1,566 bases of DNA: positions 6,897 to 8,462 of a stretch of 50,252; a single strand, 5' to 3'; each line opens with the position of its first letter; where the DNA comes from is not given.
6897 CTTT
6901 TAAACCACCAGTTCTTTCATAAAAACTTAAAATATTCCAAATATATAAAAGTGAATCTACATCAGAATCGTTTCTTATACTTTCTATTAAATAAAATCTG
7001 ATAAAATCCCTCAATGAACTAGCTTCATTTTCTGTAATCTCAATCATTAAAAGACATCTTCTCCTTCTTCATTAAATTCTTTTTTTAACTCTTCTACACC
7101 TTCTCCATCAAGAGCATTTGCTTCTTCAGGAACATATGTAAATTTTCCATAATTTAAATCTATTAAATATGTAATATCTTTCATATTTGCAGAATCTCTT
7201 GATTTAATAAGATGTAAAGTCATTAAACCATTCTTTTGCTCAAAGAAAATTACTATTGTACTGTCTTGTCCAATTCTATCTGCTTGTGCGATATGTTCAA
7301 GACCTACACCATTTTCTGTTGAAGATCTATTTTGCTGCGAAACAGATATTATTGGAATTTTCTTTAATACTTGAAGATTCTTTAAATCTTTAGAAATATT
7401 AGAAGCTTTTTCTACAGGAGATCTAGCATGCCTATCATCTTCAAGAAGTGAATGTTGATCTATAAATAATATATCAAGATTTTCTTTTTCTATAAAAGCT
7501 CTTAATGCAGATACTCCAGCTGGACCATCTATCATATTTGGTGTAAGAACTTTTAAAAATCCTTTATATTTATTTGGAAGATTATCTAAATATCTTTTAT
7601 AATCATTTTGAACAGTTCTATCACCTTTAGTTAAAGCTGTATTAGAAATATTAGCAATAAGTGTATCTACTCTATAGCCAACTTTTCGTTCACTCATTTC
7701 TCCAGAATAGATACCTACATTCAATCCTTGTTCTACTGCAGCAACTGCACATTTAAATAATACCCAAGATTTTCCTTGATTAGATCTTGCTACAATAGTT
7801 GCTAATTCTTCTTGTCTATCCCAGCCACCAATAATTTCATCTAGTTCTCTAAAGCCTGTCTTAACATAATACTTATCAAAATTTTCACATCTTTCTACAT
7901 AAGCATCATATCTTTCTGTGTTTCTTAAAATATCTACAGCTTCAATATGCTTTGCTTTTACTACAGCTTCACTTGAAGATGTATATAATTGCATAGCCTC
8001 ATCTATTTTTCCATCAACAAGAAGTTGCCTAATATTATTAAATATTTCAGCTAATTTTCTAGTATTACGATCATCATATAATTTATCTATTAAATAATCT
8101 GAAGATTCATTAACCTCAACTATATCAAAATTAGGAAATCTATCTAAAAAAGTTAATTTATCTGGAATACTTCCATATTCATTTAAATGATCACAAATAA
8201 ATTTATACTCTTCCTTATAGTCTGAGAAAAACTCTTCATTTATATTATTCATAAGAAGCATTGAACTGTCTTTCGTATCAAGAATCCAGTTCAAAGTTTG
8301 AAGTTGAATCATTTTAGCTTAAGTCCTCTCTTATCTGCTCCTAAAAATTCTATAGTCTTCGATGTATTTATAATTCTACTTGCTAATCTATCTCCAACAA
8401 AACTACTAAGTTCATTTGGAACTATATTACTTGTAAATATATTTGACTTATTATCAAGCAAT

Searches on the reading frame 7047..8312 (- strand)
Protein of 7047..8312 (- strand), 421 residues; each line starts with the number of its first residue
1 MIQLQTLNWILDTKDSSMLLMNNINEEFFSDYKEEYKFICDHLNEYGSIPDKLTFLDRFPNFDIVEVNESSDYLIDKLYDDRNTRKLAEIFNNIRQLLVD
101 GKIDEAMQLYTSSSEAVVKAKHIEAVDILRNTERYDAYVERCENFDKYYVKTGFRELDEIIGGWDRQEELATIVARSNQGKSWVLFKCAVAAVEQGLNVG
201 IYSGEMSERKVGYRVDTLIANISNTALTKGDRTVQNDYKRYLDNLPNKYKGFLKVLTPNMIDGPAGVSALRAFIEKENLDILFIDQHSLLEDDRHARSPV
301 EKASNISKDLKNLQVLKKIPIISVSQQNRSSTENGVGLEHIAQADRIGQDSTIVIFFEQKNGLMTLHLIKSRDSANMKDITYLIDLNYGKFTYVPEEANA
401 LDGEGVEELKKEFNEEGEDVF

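Call 75: search_protein_families(library=phrogs, proteins=[window:7047-8312:-], max_evalue=0.0001)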
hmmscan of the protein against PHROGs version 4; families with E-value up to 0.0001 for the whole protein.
window:7047-8312:- (421 aa): 3 families
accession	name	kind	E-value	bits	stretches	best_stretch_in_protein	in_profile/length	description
phrog_19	-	DNA, RNA and nucleotide metabolism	4.3e-50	172.2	1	2-408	163-594/621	DnaB-like replicative helicase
phrog_239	-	DNA, RNA and nucleotide metabolism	2.3e-14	54.3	1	97-399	295-604/801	DNA primase/helicase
phrog_243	-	DNA, RNA and nucleotide metabolism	3.8e-08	33.6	1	154-372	22-242/273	DnaB-like replicative helicase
